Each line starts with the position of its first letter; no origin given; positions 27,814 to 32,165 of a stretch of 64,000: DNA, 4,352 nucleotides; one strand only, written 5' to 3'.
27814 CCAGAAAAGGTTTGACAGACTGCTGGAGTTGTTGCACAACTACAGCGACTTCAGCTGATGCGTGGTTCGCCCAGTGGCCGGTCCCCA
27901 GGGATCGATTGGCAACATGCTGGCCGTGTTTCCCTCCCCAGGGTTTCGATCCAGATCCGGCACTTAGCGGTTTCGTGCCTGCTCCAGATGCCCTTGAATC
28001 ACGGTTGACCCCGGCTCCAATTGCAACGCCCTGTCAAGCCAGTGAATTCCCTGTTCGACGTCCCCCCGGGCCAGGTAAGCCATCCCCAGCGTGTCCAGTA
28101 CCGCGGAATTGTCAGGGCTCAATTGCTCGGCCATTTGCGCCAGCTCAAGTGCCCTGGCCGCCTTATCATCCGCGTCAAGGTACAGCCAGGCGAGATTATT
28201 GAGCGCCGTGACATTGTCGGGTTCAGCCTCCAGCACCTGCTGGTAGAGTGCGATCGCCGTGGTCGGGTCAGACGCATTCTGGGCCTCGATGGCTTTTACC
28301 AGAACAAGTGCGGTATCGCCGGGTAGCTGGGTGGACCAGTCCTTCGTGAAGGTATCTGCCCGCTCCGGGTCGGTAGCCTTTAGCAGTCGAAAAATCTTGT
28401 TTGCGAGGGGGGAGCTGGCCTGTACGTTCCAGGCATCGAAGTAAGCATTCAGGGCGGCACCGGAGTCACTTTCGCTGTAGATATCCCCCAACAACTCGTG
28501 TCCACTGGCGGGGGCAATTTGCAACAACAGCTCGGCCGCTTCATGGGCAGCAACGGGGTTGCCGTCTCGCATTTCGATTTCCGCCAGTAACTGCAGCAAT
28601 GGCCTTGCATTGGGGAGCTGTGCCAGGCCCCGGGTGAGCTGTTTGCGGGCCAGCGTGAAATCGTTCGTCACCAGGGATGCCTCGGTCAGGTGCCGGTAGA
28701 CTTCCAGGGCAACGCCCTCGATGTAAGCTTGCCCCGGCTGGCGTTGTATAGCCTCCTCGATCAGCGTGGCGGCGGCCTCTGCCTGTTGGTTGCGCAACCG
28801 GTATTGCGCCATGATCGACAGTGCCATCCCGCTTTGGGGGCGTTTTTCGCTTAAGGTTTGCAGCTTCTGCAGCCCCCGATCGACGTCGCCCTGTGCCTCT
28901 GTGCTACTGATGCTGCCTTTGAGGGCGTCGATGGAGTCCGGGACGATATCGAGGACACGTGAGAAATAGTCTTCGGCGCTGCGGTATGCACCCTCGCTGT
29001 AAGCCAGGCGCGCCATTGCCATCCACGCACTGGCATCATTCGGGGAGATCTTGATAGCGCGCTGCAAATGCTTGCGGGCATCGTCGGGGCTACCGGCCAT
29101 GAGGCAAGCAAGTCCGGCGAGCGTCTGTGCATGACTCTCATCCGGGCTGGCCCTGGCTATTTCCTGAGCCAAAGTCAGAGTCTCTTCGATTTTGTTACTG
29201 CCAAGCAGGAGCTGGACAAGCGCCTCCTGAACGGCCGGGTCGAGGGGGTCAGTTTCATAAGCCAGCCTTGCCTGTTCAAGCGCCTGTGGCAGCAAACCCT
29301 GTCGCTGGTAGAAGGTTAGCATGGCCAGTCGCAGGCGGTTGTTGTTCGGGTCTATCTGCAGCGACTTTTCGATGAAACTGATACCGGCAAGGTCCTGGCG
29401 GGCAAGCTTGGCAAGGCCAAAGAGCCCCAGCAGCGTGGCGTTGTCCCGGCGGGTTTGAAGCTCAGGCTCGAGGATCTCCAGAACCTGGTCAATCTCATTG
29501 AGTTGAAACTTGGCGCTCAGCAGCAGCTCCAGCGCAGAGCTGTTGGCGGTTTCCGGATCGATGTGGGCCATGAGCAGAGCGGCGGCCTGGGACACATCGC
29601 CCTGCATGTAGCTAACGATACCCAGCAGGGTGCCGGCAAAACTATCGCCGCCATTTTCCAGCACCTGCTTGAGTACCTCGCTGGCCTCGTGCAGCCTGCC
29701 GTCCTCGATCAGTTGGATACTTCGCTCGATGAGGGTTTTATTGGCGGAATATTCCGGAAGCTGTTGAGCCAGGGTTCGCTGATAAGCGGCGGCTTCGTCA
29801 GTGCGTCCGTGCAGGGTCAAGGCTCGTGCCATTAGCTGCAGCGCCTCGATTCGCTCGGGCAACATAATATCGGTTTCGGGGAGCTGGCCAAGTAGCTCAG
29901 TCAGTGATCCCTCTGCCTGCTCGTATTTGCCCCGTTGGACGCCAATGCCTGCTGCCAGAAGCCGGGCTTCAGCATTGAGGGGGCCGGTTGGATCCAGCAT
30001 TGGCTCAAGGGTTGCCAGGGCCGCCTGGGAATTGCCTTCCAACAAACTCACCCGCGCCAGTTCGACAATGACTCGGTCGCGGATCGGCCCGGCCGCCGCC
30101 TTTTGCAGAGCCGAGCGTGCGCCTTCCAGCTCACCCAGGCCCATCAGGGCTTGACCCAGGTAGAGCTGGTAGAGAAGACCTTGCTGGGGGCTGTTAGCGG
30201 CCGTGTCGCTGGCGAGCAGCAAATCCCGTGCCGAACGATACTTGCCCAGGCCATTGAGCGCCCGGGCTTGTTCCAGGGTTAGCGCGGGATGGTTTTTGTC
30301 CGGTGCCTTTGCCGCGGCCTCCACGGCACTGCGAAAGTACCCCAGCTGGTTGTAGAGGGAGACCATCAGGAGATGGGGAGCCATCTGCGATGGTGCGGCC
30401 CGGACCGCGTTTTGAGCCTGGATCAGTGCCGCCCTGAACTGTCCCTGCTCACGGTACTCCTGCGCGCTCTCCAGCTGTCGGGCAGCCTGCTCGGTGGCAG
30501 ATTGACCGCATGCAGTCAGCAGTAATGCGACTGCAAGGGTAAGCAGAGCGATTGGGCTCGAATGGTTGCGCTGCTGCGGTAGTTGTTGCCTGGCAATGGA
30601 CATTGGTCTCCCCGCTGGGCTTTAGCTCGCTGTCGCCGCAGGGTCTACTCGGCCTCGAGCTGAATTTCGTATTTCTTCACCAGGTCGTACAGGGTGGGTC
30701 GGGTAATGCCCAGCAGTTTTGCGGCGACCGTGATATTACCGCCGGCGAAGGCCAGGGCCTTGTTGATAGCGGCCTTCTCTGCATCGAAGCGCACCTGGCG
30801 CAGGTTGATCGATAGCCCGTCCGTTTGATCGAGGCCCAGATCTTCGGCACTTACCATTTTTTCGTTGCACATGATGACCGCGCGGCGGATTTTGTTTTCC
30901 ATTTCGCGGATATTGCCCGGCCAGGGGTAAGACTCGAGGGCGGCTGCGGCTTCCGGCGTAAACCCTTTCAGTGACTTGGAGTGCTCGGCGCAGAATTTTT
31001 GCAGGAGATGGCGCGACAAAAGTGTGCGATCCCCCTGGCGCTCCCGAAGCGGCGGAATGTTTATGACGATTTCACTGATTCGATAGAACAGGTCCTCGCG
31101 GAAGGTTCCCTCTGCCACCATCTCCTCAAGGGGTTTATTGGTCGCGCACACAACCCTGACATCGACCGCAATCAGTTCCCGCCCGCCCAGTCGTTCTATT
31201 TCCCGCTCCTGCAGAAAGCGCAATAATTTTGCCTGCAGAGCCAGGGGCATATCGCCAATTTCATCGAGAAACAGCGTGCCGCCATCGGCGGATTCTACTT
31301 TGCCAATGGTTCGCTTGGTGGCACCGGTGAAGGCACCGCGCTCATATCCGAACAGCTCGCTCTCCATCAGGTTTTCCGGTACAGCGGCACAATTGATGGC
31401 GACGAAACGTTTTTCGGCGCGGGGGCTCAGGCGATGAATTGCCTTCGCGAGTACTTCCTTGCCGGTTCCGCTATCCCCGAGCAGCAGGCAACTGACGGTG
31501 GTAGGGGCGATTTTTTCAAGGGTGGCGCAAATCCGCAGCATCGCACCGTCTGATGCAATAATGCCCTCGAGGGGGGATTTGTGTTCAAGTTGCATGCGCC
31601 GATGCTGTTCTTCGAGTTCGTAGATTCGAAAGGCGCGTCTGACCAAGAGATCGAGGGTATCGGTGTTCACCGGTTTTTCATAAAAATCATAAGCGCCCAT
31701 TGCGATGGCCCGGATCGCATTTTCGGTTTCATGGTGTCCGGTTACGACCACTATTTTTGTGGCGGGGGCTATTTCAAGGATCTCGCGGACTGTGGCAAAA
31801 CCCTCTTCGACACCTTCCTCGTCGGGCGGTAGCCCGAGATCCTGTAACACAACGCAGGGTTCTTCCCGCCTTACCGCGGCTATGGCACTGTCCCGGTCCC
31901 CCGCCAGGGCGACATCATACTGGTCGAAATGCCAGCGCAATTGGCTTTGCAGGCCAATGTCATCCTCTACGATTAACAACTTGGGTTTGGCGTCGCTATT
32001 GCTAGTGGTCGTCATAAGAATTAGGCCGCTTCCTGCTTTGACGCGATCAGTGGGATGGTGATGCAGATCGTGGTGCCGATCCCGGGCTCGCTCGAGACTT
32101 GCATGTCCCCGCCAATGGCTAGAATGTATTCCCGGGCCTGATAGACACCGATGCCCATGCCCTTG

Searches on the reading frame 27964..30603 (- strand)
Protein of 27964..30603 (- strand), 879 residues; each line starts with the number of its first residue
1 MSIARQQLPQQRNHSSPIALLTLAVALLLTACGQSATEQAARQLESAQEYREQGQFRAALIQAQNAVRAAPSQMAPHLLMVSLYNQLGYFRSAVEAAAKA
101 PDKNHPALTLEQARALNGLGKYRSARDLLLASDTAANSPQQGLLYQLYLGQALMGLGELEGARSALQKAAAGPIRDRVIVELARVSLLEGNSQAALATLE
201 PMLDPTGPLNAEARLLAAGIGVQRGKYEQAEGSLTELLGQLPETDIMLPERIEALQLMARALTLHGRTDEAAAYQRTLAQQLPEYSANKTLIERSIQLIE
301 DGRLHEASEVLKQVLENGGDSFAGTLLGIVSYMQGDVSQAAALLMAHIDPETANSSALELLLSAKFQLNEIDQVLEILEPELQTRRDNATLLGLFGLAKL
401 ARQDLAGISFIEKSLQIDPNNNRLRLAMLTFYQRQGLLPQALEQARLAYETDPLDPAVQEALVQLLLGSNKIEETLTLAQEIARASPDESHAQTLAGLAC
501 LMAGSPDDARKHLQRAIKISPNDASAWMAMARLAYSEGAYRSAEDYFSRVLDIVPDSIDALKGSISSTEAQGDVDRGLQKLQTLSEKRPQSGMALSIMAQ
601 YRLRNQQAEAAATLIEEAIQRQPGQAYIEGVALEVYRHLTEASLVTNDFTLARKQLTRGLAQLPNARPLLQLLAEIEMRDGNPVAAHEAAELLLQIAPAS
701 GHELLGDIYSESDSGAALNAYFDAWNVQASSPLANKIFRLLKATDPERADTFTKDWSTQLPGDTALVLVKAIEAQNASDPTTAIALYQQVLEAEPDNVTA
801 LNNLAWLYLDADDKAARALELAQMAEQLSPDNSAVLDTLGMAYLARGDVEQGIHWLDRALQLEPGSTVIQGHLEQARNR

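Call 41: search_protein_families(library=pfam, proteins=[window:27964-30603:-], max_evalue=0.001)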
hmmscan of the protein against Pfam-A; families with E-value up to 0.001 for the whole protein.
window:27964-30603:- (879 aa): 19 families
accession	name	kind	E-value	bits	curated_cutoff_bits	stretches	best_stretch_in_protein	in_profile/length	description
PF14559.12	TPR_19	-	2.5e-36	124.3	25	4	501-558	2-59/68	Tetratricopeptide repeat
PF13428.12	TPR_14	-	1.3e-34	115.5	23.5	1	492-533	3-44/44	Tetratricopeptide repeat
PF13432.12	TPR_16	-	2.7e-34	117.6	32.7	3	769-832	2-64/65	Tetratricopeptide repeat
PF07719.23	TPR_2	-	4.3e-28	95.5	27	1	835-865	3-33/34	Tetratricopeptide repeat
PF23914.1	TPR_CcmH_CycH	-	5.2e-16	59.3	42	1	516-617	42-146/158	Cytochrome c-type biogenesis protein H TPR domain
PF12895.13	ANAPC3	-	7.6e-15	55.4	27.2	0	782-858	7-81/82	Anaphase-promoting complex, cyclosome, subunit 3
PF25060.1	ARM_TT21_2nd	-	7.2e-14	52.3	27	1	510-620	43-157/270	Tetratricopeptide repeat protein 21 second ARM domain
PF25062.1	ARM_TT21_N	-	7e-13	49.3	40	1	480-606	87-216/222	Tetratricopeptide repeat protein 21 N-terminal ARM repeat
PF00515.34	TPR_1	-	7.2e-13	48.2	27.8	0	497-523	8-34/34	Tetratricopeptide repeat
PF25064.1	ARM_TT21_5th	-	4.2e-12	46.8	27.8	0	778-833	15-72/117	TT21 fifth ARM repeats domain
PF13414.12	TPR_11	-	4.5e-11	42.7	26.8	0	504-531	8-35/42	TPR repeat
PF13181.12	TPR_8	-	1.9e-10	40.5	25.7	0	838-864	6-32/34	Tetratricopeptide repeat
PF13431.12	TPR_17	-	3e-10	40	24.4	1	786-813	1-28/34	Tetratricopeptide repeat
PF13424.12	TPR_12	-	2.2e-09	37.8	30.1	0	473-520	27-75/77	Tetratricopeptide repeat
PF13429.12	TPR_15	-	1.9e-06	28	26.2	1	760-861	142-242/280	Tetratricopeptide repeat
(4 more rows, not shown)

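Call 43: search_protein_families(library=ncbifam, proteins=[window:27964-30603:-], max_evalue=0.00001)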
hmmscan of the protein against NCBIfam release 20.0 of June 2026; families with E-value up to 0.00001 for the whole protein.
window:27964-30603:- (879 aa): 17 families
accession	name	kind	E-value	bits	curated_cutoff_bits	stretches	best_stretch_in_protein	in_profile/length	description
TIGR02917.1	PEP_TPR_lipo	equivalog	3.6e-89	299.8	312.2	2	19-626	6-601/899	XrtA/PEP-CTERM system TPR-repeat protein PrsT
NF040959.1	MamA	equivalog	2.3e-35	121.9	200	3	738-866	45-172/204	magnetosome protein MamA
TIGR02521.1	type_IV_pilW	equivalog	2.9e-29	102.3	154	2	411-575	54-220/234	type IV pilus biogenesis/stability protein PilW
NF008757.0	PRK11788.1-5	equivalog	5.2e-21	75.2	363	1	432-627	117-317/388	lipopolysaccharide assembly protein LapB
NF052415.1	T3SS_chap_SctY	equivalog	1.1e-18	67.7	70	2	464-551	14-104/106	type III secretion apparatus assembly chaperone SctY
NF033920.0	C39_PA2778_fam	equivalog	5.6e-14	52.2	150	0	733-829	159-254/255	PA2778 family cysteine peptidase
NF033758.1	gliding_GltE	equivalog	9.8e-12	44.6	225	2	771-847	127-202/411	adventurous gliding motility TPR repeat lipoprotein GltE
TIGR03939.1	PGA_TPR_OMP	equivalog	1.2e-11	43.6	366.65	1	493-602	398-507/800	poly-beta-1,6 N-acetyl-D-glucosamine export porin PgaA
NF008756.0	PRK11788.1-4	equivalog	4e-11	42.6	474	0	461-625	146-315/389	lipopolysaccharide assembly protein LapB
NF008755.0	PRK11788.1-3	equivalog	8.6e-11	41.8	430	1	428-623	114-313/388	lipopolysaccharide assembly protein LapB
NF033762.1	social_mot_Tgl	equivalog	3e-10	39.9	225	0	771-860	38-127/252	social motility TPR repeat lipoprotein Tgl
TIGR00540.1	TPR_hemY_coli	hypoth_equivalog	4.6e-10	38.8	142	0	334-548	165-383/385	heme biosynthesis-associated TPR protein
TIGR04510.1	mod_pep_cyc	subfamily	1.7e-08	33.5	400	0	760-862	465-565/814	putative peptide modification system cyclase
NF052312.1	T9SS_PorW_SprE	equivalog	6.2e-07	28.4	250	1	485-673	174-368/716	type IX secretion system periplasmic lipoprotein PorW/SprE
NF052230.1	T9SS_PorE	exception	6.8e-07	27.9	600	0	508-571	75-138/648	PorE family type IX secretion system protein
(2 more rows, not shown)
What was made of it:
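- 27964..34063 (-): PrsT, PrsR and PrsK, the regulators of the XrtA/PEP-CTERM exosortase system. They provide the context for the cohesin's anchor. TIGR02917 PrsT 299.8 bits (cut-off 312.2) (call 43).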

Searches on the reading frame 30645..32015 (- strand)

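Call 41: search_protein_families(library=pfam, proteins=[window:30645-32015:-], max_evalue=0.001)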
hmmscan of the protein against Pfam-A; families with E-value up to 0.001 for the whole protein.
window:30645-32015:- (456 aa): 11 families
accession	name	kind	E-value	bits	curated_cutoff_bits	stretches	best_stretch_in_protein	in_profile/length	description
PF00158.32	Sigma54_activat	-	8.4e-71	237.5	20.2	1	152-318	1-167/168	Sigma-54 interaction domain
PF14532.12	Sigma54_activ_2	-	2.4e-22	80.1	25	1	158-323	6-138/138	Sigma-54 interaction domain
PF25601.1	AAA_lid_14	-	3.1e-22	78.7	27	1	324-394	1-71/87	AAA+ ATPase lid domain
PF00072.30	Response_reg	-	3.4e-15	56.6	30.2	1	14-122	2-107/111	Response regulator receiver domain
PF02954.25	HTH_8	-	1.3e-09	38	22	1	411-449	4-42/42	Bacterial regulatory protein, Fis family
PF07728.20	AAA_5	-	1e-07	32.5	22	1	176-295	2-124/139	AAA domain (dynein-related subfamily)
PF13518.12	HTH_28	-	1.5e-05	25.4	25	1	420-451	8-38/52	Helix-turn-helix domain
PF00004.35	AAA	-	4.6e-05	24.3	21.2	1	177-295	2-111/131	ATPase family associated with various cellular activities (AAA)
PF01078.27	Mg_chelatase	-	0.00016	21.6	20.3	0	175-202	24-51/207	Magnesium chelatase, subunit ChlI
PF13384.12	HTH_23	-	0.00058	20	24.6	0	421-450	12-42/50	Homeodomain-like domain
PF07724.20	AAA_2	-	0.00084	19.9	27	0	173-299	3-130/166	AAA domain (Cdc48 subfamily)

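Call 43: search_protein_families(library=ncbifam, proteins=[window:30645-32015:-], max_evalue=0.00001)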
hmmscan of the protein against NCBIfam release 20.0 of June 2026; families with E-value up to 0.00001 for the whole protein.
window:30645-32015:- (456 aa): 50 families (the best 25 are shown)
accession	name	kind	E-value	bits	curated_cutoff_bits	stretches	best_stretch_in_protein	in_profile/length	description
TIGR02915.1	PEP_resp_reg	equivalog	1e-204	680.4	502.6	1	13-451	1-444/445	PEP-CTERM-box response regulator transcription factor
NF008469.0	PRK11361.1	equivalog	5.8e-116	387.9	714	1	11-452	5-457/461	acetoacetate metabolism transcriptional regulator AtoC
TIGR01818.1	ntrC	equivalog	1.3e-109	367.1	558.6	1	14-394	2-378/463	nitrogen regulation protein NR(I)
NF041552.1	TF_PrdR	equivalog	1.3e-105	354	795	1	134-450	254-577/577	sigma-54 dependent transcriptional regulator PrdR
TIGR01817.1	nifA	equivalog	8.3e-103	344.9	528.85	1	135-409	181-454/534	nif-specific transcriptional activator NifA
NF007689.0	PRK10365.1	equivalog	8.3e-101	337.9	760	1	12-443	7-436/441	sigma-54-dependent response regulator transcription factor ZraR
NF041946.1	LuxO_transreg_Vib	equivalog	7.1e-98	328.4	800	1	33-393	21-376/463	quorum-sensing sigma-54 dependent transcriptional regulator LuxO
NF049963.1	RespRegFlgRCampy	domain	5.9e-97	325.2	750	1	13-451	3-429/429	fla regulon two-component system response regulator FlgR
NF050807.1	TransRegFlbDCaul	equivalog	3.5e-93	312.9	750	1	150-418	118-384/454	sigma-54-dependent transcriptional regulator FlbD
NF011695.0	PRK15115.1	equivalog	3.9e-93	312.6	763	1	10-452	6-439/445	two-component system response regulator GlrR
NF051870.1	NAssimRespRegNtrX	equivalog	3.2e-92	309.8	600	1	31-447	24-448/452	nitrogen assimilation response regulator NtrX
NF008176.1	PRK10923.1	equivalog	1.9e-91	307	620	1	39-396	34-384/469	nitrogen regulation protein NR(I)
NF038308.1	RNA_repair_RtcR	equivalog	6.3e-89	299.2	650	1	123-393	152-432/530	RNA repair transcriptional activator RtcR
NF003451.0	PRK05022.1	equivalog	4.2e-88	296.3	476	1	136-451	170-510/512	nitric oxide reductase transcriptional regulator NorR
TIGR02974.1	phageshock_pspF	equivalog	6.8e-85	285.2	443.55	1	153-395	2-245/336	phage shock protein operon transcriptional activator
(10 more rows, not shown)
